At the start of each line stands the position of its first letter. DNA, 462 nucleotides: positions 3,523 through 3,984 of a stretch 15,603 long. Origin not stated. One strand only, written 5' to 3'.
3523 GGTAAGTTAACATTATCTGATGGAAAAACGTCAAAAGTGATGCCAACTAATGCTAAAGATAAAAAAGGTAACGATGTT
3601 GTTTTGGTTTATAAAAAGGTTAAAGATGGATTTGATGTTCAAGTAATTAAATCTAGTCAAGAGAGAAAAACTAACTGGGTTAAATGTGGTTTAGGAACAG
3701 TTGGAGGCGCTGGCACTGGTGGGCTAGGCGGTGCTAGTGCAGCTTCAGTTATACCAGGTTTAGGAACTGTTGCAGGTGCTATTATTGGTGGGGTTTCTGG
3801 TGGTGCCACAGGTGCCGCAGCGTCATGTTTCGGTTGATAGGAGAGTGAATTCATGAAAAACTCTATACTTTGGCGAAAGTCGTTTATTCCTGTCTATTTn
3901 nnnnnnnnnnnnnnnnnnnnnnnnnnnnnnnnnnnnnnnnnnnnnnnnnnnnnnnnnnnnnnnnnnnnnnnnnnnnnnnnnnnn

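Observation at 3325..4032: Secreted glycine-zipper protein plus adjacent 2-TM mini-protein: bacteriocin/immunity-like pair as island cargo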

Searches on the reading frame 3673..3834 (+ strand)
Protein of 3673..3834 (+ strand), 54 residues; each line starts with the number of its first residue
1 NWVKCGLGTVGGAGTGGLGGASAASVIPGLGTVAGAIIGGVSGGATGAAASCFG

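Call 9: search_protein_families(library=pfam, proteins=[window:3673-3834:+], max_evalue=10)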
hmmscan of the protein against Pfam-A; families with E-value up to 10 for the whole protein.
seq(54 aa): 3 families
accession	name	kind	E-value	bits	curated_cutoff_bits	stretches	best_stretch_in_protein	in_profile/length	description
PF13488.11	Gly-zipper_Omp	-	0.43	11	25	1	8-50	2-42/46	Glycine zipper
PF19258.4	KxYKxGKxW_sig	-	3.2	8.2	23.6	1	1-25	14-38/41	KxYKxGKxW signal peptide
PF13441.11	Gly-zipper_YMGG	-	3.6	7.8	28.9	1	8-50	2-42/45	YMGG-like Gly-zipper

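Call 10: search_protein_families(library=ncbifam, proteins=[window:3673-3834:+], max_evalue=10)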
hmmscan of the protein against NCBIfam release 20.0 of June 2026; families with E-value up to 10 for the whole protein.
seq(54 aa): 1 family
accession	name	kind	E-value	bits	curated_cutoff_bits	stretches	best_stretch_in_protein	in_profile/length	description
NF007830.1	PRK10540.1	equivalog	0.46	10.4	98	1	1-44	26-68/72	osmotically-inducible lipoprotein OsmB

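Call 11: find_homologous_proteins(query=window:3673-3834:+, max_evalue=0.01)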
Query seq(54 aa) (54 aa): 6 proteins with E <= 0.01 among 65 candidates.
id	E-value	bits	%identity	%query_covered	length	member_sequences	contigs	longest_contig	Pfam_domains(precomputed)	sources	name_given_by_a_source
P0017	8.1e-17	78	87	100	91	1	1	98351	-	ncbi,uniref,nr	ncbi:hypothetical protein [Staphylococcus haemolyticus]|uniref:hypothetical protein n=1 Tax=Staphylo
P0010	3.0e-13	67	81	98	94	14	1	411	-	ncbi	ncbi:MAG: Pathogenicity island protein, partial [Propionibacterium sp. DORA_15]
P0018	6.6e-10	57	79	70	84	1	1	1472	-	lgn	-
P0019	6.4e-7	47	69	96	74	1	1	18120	PF10439.16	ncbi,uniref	ncbi:Blp family class II bacteriocin [Bacillus mycoides]|uniref:Blp family class II bacteriocin n=1 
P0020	1.1e-4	40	82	52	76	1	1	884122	-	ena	-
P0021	2.7e-4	39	65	91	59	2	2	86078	-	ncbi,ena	-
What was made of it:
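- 3673..3828 (+): Coding part for residues 117-168, the segment homologous to mature cerein 7B. A Bacillus mycoides Blp-family bacteriocin matches at E = 6.4e-7 in a 5.8-billion-sequence database (call 11).
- On Cerein 7B / Blp-type class II bacteriocins: E = 6.4e-7 to a PF10439 protein in a 5.8-billion-sequence search (call 11).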

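Call 33: find_encoding_contigs(protein=P0019, flank=6000, max_places=3)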
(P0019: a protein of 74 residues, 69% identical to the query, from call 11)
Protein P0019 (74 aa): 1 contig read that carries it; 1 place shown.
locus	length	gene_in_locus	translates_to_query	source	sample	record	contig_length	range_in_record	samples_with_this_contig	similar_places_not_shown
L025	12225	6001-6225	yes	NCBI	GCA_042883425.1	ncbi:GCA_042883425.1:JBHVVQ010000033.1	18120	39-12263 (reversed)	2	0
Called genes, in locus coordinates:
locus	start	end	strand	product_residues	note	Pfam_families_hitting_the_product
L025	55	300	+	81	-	PF00462:Glutaredoxin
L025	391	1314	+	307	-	PF00082:Peptidase_S8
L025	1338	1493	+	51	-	PF12841:YvrJ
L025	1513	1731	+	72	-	-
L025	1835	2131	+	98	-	-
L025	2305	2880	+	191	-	-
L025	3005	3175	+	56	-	-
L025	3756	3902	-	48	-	-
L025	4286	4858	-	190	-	PF00589:Phage_integrase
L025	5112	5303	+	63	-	PF10439:Bacteriocin_IIc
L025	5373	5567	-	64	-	PF07022:Phage_CI_repr (weak), PF12844:HTH_19, PF01381:HTH_3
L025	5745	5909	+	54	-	PF10439:Bacteriocin_IIc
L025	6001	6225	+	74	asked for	PF10439:Bacteriocin_IIc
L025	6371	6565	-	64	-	-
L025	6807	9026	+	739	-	PF03412:Peptidase_C39, PF00664:ABC_membrane, PF00005:ABC_tran, PF02463:SMC_N (weak), PF13401:AAA_22 (faint)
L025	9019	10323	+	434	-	PF25984:BSH_YknX (weak), PF25940:LcnD_C, PF26002:Beta-barrel_AprE (faint)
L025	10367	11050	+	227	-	-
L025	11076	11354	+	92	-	-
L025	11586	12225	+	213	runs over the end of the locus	-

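Call 53: search_protein_families(library=ncbifam, proteins=[P0018, P0019, P0021, L025:5112-5300:+, L025:5745-5906:+, L025:6371-6562:-], max_evalue=1)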
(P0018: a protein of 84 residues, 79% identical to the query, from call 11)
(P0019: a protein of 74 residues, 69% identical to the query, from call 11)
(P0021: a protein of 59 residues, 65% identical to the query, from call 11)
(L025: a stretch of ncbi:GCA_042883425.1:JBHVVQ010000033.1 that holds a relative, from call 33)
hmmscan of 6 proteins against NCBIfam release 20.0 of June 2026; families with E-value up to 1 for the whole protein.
P0018 (84 aa): 0 families

P0019 (74 aa): 1 family
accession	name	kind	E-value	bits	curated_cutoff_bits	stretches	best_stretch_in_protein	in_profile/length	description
NF033215.1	BlpC_Streptocco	equivalog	0.14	11.9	70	1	4-22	10-28/51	quorum-sensing system pheromone BlpC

P0021 (59 aa): 0 families

L025:5112-5300:+ (63 aa): 5 families
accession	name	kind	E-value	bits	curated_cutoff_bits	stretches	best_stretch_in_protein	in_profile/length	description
TIGR03949.1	bact_IIb_cerein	subfamily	2.1e-05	24.2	21.5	1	5-49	2-45/45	class IIb bacteriocin, lactobin A/cerein 7B family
NF033772.1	pheromone_VP1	equivalog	0.00072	19.7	85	1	7-35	12-40/65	peptide pheromone VP1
NF033214.1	ComC_Streptocco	equivalog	0.021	14.5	50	1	2-21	8-27/41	competence-stimulating peptide ComC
NF047798.1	leader_Chryseo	domain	0.12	12.6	23.5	1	1-18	1-18/18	bacteriocin-like protein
NF038034.1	lactGbeta_entB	subfamily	0.19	12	37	1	7-21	1-13/38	lactococcin G-beta/enterocin 1071B family bacteriocin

L025:5745-5906:+ (54 aa): 6 families
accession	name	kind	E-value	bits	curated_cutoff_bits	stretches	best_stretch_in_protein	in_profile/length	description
TIGR03949.1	bact_IIb_cerein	subfamily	0.0092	15.7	21.5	1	7-43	4-39/45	class IIb bacteriocin, lactobin A/cerein 7B family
TIGR03789.1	pdsO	hypoth_equivalog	0.031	13.9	152.2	1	25-51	48-75/243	sortase-associated OmpA-like protein PdsO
TIGR01847.1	bacteriocin_sig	domain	0.069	13.9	15.7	1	5-18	2-15/15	bacteriocin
NF038035.1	lactGalph_entA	subfamily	0.22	11.7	37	0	7-32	1-25/35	lactococcin G-alpha/enterocin 1071A family bacteriocin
NF038034.1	lactGbeta_entB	subfamily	0.32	11.2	37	0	7-21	1-16/38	lactococcin G-beta/enterocin 1071B family bacteriocin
NF038224.1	OmpA_like_CmpA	equivalog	0.57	9.7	300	1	24-52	45-79/233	C-OmpA-like family protein CmpA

L025:6371-6562:- (63 aa): 0 families

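Call 72: find_encoding_contigs(protein=P0021, flank=5000, max_places=2)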
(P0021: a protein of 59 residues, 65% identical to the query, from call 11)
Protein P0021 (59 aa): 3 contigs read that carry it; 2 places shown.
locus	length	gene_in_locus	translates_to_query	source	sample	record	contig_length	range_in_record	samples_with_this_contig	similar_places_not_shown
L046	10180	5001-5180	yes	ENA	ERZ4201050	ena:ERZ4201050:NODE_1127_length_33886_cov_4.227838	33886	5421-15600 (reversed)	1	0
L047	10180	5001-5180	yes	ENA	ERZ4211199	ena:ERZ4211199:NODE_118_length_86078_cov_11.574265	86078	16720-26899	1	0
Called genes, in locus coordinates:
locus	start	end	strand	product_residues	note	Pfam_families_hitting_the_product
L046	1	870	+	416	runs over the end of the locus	PF00375:SDF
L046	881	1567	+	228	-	PF09335:VTT_dom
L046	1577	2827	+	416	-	PF07690:MFS_1, PF00083:Sugar_tr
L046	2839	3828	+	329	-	PF01075:Glyco_transf_9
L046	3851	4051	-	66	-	PF01381:HTH_3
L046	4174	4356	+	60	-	-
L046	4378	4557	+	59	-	-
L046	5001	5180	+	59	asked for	-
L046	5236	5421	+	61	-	-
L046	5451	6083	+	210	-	-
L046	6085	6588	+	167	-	PF00578:AhpC-TSA (weak), PF08534:Redoxin (weak), PF00085:Thioredoxin (weak), PF13098:Thioredoxin_2 (weak)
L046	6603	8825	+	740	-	PF03412:Peptidase_C39, PF00664:ABC_membrane, PF00005:ABC_tran, PF02463:SMC_N (weak), PF13401:AAA_22 (faint)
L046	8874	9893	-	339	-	PF13385:Laminin_G_3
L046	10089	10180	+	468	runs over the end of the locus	-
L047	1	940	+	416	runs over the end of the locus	PF00375:SDF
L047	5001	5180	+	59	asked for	-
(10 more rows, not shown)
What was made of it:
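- On Cerein 7B / Blp-type class II bacteriocins: The exporter is present in the B. mycoides and metagenomic double-glycine loci (calls 33, 72).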

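Call 73: find_encoding_contigs(protein=P0018, flank=2000, max_places=2)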
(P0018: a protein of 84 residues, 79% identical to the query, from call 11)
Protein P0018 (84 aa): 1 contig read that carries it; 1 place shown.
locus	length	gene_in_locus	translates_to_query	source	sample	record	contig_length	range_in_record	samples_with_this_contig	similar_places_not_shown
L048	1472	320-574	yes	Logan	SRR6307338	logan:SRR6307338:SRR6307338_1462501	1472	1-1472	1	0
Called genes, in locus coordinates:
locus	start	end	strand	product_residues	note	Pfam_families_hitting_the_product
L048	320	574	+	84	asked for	-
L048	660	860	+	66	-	-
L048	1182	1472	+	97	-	?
